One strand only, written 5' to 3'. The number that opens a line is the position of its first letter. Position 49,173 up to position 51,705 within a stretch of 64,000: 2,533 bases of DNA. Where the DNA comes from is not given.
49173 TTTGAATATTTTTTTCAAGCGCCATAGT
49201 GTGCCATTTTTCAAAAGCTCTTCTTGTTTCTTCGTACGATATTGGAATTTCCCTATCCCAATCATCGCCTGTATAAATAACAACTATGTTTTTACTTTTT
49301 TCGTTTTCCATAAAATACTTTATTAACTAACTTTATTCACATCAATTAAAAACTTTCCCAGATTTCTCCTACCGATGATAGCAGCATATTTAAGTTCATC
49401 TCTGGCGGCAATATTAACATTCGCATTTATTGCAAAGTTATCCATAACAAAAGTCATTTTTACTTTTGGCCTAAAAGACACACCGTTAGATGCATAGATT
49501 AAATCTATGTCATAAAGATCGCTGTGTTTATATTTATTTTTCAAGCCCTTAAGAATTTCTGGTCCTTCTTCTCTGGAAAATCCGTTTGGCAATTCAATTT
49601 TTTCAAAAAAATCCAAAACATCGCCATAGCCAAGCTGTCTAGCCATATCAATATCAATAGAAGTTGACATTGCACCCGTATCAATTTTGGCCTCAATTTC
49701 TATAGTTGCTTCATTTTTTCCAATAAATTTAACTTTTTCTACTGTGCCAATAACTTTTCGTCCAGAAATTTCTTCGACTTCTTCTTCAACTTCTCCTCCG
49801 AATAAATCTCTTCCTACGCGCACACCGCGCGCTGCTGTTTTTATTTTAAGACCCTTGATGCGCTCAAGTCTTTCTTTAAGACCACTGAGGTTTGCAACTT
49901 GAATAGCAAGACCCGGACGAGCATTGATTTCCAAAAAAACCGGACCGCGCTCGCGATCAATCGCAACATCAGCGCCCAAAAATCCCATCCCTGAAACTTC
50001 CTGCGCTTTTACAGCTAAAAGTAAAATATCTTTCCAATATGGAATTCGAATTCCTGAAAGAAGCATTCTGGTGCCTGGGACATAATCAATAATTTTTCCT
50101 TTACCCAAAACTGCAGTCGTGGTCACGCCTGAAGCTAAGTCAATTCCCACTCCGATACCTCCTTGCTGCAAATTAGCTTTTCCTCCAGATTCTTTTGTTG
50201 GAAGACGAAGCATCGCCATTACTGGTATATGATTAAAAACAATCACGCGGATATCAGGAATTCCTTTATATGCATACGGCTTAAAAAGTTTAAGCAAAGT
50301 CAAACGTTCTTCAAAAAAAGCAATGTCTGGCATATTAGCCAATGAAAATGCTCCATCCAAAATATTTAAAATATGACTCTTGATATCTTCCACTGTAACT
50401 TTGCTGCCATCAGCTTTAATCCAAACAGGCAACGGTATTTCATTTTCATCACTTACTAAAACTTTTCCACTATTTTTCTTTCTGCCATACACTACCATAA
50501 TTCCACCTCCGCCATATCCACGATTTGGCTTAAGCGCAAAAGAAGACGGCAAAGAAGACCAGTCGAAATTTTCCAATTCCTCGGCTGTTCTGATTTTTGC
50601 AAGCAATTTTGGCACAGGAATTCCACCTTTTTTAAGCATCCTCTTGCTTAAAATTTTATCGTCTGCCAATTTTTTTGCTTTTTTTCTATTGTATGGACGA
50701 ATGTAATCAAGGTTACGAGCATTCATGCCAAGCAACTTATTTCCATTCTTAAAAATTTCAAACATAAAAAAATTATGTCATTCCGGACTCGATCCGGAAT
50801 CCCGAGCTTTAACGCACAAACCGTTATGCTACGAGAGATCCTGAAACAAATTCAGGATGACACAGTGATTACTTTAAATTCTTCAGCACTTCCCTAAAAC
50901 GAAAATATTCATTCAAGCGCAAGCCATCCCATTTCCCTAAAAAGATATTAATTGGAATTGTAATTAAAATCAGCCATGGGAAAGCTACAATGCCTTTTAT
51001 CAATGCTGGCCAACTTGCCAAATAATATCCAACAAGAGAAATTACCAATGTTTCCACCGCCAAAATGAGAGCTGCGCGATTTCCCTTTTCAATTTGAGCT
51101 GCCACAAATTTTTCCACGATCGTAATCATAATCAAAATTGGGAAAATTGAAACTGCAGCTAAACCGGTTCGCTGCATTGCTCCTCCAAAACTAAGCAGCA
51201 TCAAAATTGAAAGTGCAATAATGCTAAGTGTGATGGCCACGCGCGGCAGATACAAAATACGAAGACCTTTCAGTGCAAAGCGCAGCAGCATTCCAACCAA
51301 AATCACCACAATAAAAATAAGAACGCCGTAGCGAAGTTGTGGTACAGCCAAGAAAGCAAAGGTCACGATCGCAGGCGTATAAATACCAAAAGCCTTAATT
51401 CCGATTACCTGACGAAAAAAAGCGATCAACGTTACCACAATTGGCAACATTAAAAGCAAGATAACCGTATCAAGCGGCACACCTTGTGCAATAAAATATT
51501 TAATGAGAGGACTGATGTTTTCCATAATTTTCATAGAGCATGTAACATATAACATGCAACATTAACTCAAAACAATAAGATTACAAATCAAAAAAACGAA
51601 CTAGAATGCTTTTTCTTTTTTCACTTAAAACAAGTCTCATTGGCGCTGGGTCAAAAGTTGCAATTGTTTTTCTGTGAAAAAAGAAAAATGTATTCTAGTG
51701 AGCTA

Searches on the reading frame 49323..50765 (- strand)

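Call 68: search_protein_families(library=pfam, max_evalue=1e-8, proteins=[window:49323-50765:-])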
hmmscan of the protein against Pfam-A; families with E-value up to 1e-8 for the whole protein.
window:49323-50765:- (480 aa): 1 family
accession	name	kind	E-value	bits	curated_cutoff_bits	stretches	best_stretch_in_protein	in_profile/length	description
PF14397.11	ATPgrasp_ST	-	1.1e-63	215.5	31.4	1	17-304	2-277/278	Sugar-transfer associated ATP-grasp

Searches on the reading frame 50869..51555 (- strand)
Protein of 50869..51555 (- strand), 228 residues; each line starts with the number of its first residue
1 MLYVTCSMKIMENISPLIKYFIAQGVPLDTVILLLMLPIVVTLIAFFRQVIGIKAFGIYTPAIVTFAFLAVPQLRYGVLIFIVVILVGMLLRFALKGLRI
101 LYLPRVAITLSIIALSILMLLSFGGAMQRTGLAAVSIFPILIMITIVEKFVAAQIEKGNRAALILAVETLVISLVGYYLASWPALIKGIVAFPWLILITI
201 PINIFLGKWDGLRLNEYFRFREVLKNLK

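Call 68: search_protein_families(library=pfam, max_evalue=1e-8, proteins=[window:50869-51555:-])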
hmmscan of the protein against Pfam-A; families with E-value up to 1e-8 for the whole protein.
window:50869-51555:- (228 aa): 1 family
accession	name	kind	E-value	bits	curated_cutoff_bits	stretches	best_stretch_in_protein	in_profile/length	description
PF14402.11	7TM_transglut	-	2.8e-29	102.8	25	1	33-223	58-247/248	7 transmembrane helices usually fused to an inactive transglutaminase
